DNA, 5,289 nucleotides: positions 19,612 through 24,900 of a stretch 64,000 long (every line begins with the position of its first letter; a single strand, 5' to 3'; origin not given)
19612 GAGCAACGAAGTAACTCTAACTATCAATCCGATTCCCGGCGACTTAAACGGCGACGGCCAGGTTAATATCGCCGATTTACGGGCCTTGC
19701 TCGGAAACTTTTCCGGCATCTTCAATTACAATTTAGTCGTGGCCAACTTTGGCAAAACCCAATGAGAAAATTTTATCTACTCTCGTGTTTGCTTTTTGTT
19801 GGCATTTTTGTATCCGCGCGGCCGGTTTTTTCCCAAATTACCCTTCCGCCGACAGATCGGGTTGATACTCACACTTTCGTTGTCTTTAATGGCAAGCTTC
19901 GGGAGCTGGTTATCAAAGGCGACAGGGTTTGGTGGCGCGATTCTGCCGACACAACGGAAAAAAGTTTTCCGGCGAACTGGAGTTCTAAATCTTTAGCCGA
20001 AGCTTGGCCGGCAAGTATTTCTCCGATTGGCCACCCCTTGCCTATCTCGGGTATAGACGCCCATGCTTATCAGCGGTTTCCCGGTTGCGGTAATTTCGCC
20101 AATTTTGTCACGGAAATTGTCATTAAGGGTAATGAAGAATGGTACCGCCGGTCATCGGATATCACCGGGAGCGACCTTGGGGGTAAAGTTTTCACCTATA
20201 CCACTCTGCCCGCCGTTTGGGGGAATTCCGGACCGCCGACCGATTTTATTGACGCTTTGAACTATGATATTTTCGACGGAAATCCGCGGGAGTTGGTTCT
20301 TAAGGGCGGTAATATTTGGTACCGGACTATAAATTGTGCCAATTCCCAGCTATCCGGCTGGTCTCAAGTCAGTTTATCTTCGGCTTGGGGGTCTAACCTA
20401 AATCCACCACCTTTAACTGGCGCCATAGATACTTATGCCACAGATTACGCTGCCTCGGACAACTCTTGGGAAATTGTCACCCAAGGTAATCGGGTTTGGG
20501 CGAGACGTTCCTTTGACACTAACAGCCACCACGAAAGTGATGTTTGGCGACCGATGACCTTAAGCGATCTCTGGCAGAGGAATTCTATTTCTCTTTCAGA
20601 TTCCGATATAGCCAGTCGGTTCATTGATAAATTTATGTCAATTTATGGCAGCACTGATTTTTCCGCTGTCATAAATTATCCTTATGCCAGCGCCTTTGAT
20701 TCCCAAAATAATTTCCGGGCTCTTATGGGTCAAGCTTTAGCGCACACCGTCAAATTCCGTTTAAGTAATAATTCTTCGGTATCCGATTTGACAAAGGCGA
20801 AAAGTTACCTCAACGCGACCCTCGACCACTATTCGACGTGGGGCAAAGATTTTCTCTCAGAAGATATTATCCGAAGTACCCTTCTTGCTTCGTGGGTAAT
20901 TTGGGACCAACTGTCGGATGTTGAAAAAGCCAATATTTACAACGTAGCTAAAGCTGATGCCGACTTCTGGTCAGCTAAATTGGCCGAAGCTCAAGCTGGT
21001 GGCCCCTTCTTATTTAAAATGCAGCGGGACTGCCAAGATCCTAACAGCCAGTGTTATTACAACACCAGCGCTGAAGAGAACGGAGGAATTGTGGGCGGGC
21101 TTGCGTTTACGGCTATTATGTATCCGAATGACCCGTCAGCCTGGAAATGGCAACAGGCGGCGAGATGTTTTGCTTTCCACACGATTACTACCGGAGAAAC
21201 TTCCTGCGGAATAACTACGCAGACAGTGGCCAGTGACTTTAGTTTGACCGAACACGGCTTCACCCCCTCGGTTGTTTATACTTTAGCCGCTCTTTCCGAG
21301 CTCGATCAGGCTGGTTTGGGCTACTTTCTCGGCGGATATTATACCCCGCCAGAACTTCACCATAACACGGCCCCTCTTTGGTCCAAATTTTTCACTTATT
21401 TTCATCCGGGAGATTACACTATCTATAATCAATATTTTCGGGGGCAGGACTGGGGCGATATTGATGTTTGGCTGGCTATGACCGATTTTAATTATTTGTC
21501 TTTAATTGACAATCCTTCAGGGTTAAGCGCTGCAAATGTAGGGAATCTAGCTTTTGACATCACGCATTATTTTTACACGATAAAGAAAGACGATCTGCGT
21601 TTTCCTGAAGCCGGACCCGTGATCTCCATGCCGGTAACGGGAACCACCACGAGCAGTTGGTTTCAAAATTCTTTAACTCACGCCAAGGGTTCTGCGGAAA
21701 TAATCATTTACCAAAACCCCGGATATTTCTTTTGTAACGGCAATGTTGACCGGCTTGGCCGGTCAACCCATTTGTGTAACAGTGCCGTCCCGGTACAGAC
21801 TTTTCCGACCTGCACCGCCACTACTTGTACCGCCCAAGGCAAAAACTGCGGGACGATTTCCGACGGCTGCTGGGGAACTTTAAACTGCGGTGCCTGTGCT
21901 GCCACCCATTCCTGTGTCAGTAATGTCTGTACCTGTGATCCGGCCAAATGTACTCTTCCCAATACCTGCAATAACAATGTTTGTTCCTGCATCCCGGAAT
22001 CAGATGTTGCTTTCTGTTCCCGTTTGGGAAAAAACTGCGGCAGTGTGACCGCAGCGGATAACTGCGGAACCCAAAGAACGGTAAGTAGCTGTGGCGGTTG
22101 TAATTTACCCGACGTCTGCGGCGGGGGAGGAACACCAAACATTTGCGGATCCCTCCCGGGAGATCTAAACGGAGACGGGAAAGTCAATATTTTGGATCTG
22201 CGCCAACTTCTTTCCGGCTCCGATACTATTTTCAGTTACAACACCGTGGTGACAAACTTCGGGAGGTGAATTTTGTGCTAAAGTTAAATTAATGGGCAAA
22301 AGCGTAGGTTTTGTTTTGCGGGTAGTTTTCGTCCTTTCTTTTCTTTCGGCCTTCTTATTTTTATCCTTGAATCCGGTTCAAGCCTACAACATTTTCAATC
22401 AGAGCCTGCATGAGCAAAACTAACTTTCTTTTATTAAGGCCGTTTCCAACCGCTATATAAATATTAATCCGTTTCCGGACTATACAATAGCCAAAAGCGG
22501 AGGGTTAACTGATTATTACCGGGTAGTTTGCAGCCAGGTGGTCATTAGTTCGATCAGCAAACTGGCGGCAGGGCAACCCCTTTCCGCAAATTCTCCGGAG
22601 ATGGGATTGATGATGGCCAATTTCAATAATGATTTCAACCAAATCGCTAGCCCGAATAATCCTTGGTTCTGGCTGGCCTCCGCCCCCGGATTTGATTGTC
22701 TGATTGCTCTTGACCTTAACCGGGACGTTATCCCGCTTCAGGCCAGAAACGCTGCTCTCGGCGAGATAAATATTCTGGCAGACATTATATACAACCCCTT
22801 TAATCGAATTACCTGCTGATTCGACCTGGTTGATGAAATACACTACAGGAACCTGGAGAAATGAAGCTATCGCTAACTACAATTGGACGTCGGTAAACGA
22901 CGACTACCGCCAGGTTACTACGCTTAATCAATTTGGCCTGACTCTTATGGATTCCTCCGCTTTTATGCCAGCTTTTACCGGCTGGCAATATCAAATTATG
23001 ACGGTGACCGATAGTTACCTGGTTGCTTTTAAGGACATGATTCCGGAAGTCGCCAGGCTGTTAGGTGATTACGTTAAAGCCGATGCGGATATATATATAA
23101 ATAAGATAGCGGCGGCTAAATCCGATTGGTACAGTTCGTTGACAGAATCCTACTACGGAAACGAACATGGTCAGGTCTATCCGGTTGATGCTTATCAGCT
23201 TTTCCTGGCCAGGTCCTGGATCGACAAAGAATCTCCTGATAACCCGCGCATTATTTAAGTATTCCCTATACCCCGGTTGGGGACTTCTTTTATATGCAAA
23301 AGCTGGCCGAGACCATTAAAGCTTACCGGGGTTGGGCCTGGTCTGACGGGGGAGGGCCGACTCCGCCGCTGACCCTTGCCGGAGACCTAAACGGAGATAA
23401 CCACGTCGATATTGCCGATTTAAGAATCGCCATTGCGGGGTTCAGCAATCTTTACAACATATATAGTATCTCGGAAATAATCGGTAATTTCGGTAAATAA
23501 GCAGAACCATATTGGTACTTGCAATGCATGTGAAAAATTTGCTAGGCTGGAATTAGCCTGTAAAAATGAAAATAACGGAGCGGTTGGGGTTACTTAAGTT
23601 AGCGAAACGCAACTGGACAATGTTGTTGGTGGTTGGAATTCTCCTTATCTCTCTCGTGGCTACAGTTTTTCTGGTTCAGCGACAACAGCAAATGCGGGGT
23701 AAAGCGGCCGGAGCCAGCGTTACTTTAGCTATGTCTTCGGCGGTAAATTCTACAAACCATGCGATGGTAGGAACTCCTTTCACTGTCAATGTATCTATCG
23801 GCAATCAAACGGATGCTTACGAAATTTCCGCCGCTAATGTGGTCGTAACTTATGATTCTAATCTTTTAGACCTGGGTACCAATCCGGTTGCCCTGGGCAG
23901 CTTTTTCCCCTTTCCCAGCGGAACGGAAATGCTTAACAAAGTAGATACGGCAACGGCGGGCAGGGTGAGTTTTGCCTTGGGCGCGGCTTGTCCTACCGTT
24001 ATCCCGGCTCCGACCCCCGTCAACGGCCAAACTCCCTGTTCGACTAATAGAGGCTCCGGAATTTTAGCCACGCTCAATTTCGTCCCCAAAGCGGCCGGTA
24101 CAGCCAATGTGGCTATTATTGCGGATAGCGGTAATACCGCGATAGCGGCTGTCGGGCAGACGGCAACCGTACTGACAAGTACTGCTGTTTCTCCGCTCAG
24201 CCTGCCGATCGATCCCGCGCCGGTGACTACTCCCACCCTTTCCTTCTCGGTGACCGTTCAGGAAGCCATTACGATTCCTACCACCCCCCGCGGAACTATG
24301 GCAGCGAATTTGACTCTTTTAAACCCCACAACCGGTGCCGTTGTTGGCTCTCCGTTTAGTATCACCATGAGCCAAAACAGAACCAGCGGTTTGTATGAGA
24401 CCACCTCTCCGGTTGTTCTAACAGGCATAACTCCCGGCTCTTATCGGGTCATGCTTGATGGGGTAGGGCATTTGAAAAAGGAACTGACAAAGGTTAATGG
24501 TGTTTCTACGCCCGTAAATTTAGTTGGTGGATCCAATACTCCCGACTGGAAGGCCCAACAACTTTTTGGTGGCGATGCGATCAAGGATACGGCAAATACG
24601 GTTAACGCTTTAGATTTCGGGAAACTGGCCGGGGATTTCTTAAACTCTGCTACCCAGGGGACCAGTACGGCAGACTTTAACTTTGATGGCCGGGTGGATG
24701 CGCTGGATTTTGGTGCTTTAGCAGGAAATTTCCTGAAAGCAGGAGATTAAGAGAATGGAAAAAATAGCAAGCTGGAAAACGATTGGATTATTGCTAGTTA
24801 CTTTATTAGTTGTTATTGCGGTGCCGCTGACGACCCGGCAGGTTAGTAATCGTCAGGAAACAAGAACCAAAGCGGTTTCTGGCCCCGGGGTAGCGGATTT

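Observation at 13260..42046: Candidate cohesin-dockerin cell-surface assembly system with N-terminally membrane-tethered cohesins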

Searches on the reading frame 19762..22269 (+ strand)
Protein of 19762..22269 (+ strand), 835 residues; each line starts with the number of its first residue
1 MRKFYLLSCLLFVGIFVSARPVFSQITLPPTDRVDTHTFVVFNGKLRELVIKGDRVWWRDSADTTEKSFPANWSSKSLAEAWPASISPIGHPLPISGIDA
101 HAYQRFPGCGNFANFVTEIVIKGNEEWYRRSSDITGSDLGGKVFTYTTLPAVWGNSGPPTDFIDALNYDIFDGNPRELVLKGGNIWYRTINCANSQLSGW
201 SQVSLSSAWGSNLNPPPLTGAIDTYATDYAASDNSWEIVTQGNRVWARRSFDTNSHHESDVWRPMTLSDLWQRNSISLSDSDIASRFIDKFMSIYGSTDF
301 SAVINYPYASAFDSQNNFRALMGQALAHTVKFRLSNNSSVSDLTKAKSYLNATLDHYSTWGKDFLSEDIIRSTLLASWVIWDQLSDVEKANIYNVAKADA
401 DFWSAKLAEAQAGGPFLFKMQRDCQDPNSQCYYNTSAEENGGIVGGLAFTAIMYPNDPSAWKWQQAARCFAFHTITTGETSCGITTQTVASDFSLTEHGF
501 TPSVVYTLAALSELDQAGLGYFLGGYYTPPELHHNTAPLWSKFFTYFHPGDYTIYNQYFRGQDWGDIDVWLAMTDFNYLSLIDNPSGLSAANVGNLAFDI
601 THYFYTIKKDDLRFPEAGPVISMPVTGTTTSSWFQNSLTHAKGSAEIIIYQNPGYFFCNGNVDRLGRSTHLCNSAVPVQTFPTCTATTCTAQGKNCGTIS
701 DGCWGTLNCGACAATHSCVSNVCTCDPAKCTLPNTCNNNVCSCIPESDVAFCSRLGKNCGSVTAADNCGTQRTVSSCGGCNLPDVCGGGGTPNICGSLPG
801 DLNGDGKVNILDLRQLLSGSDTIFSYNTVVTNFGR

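Call 4: search_protein_families(library=pfam, max_evalue=0.01, proteins=[window:19762-22269:+])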
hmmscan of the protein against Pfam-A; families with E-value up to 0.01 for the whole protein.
window:19762-22269:+ (835 aa): 1 family
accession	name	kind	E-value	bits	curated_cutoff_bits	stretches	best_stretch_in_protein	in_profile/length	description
PF00404.24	Dockerin_1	-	0.0028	18.2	22.9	0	799-815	1-17/57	Dockerin type I domain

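Call 9: search_protein_families(library=ncbifam, max_evalue=0.1, proteins=[window:19762-22269:+])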
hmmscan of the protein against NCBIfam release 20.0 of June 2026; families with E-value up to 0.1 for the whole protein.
window:19762-22269:+ (835 aa): 0 families

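Call 88: search_solved_structures(query=window:19762-22269:+, max_evalue=1)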
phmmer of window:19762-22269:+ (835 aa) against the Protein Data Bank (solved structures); distinct sequences matched with E-value up to 1: 0.

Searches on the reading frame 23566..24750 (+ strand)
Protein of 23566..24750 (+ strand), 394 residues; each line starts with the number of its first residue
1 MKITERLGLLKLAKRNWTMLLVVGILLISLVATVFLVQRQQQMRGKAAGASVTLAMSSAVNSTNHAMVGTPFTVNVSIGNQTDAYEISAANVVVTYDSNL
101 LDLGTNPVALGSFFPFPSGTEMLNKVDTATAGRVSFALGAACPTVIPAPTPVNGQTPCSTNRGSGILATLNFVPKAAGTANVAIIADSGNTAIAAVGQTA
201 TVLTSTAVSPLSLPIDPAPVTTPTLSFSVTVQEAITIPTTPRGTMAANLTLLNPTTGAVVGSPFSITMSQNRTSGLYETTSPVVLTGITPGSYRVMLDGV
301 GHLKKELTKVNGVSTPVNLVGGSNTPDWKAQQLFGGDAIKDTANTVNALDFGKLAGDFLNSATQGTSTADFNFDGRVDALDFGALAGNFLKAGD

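Call 4: search_protein_families(library=pfam, max_evalue=0.01, proteins=[window:23566-24750:+])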
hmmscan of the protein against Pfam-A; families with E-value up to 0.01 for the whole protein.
window:23566-24750:+ (394 aa): 2 families
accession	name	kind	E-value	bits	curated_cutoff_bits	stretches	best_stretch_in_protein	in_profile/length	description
PF00963.24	Cohesin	-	3.6e-05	24.4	24.1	1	60-104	5-47/139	Cohesin domain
PF00404.24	Dockerin_1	-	0.00015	22.3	22.9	1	344-385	8-52/57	Dockerin type I domain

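Call 9: search_protein_families(library=ncbifam, max_evalue=0.1, proteins=[window:23566-24750:+])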
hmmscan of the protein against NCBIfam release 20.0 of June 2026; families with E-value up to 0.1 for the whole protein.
window:23566-24750:+ (394 aa): 1 family
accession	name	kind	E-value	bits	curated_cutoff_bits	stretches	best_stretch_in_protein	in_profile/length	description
NF004285.1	PRK05696.1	equivalog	0.062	13.1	179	1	17-88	20-93/171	flagellar basal body-associated protein FliL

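Call 50: predict_structure(alignment_id=A5)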
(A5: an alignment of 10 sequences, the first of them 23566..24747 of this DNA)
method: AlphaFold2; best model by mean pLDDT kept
length: 394 residues; sequences in the alignment: 10
mean_pLDDT: 61.0   pTM: 0.48
mean pLDDT of the five models: 61.0, 59.4, 58.3, 57.6, 56.2
residues with pLDDT >= 90: 48; 70-90: 96; 50-70: 91; < 50: 159
segments of 3 or more residues with pLDDT < 50: 45-48, 224-246, 269-356, 358-394
pLDDT, mean of each block of 10 residues (from residue 1): 56 74 86 78 53 82 78 88 74 92 89 68 68 83 55 57 87 94 82 71 66 88 48 41 51 55 52 46 43 44 39 32 29 27 35 47 42 42 46 39
secondary structure, 60 per line:
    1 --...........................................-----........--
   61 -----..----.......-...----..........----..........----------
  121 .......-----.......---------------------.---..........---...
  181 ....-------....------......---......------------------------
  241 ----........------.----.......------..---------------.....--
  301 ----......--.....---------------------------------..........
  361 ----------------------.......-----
elements in order: H3-45 E51-58 E72-78 E87-96 E101-110 E121-127 E133-139 E165-174 E178-184 E192-195 E202-207 E211-216 E245-252 E264-270 E294-298 E305-310 E313-317 H351-360 H383-389

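Call 54: fold_search(model_id=the predicted structure, library=pdb)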
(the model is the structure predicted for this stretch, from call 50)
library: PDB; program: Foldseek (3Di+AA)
matches with E <= 10: 1826; with E <= 0.001: 57
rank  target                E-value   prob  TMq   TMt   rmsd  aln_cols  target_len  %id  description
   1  2vo8                  2.8e-07  1.00  0.31  0.83   3.1       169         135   12  Cohesin module from Clostridium perfringens ATCC13124 family 33 glycoside hydrolase. (released 2008-09-02)
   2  3ghp_A                2.9e-07  1.00  0.30  0.59   9.2       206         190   16  Structure of the second type II cohesin module from the adaptor ScaA scaffoldin of Acetivibrio cellulolyticus (includi (released 2009-06-23)
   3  3l8q_A                5.2e-07  1.00  0.31  0.35  21.5       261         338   13  Structure analysis of the type II cohesin dyad from the adaptor ScaA scaffoldin of Acetivibrio cellulolyticus (released 2010-05-05)
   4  3l8q_C                5.5e-07  1.00  0.31  0.36  21.0       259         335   14  Structure analysis of the type II cohesin dyad from the adaptor ScaA scaffoldin of Acetivibrio cellulolyticus (released 2010-05-05)
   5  4u3s_A                7.5e-07  1.00  0.29  0.65   5.9       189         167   13  Crystal structure of Coh3ScaB-XDoc_M1ScaA complex: A N-terminal interface mutant of type II Cohesin-X-Dockerin complex (released 2015-07-29)
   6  6kgf_C                8.8e-07  1.00  0.29  0.71   4.8       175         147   16  Crystal structure of CaDoc0917(R16D)-CaCohA2 complex at pH 8.2 (released 2020-07-08)
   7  1qzn                  9.3e-07  1.00  0.30  0.65   3.8       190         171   12  Crystal Structure Analysis of a type II cohesin domain from the cellulosome of Acetivibrio cellulolyticus (released 2004-09-21)
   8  3l8q_B                9.3e-07  1.00  0.31  0.35  21.6       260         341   13  Structure analysis of the type II cohesin dyad from the adaptor ScaA scaffoldin of Acetivibrio cellulolyticus (released 2010-05-05)
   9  6kgd_A                9.8e-07  1.00  0.29  0.71   5.0       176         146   16  Crystal structure of CaDoc0917(R49D)-CaCohA2 complex at pH 8.0 (released 2020-07-08)
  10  2w1n                  1.1e-06  1.00  0.30  0.49  13.9       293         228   15  cohesin and fibronectin type-III double module construct from the Clostridium perfringens glycoside hydrolase GH84C (released 2009-02-03)
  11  3l8q_D                1.2e-06  1.00  0.30  0.34  21.2       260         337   14  Structure analysis of the type II cohesin dyad from the adaptor ScaA scaffoldin of Acetivibrio cellulolyticus (released 2010-05-05)
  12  1g1k_A                1.6e-06  1.00  0.29  0.73   4.2       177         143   18  COHESIN MODULE FROM THE CELLULOSOME OF CLOSTRIDIUM CELLULOLYTICUM (released 2000-11-22)
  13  5lxv_A                2.3e-06  1.00  0.26  0.56   8.6       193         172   16  Crystal structure of Ruminococcus flavefaciens scaffoldin C cohesin in complex with a dockerin from an uncharacterized (released 2016-10-19)
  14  6kgc_A                2.7e-06  1.00  0.26  0.66   5.0       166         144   16  Crystal structure of CaDoc0917(R49D)-CaCohA2 complex at pH 5.4 (released 2020-07-08)
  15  3kcp_A                2.7e-06  1.00  0.30  0.38  14.3       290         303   13  Crystal structure of interacting Clostridium thermocellum multimodular components (released 2010-02-09)
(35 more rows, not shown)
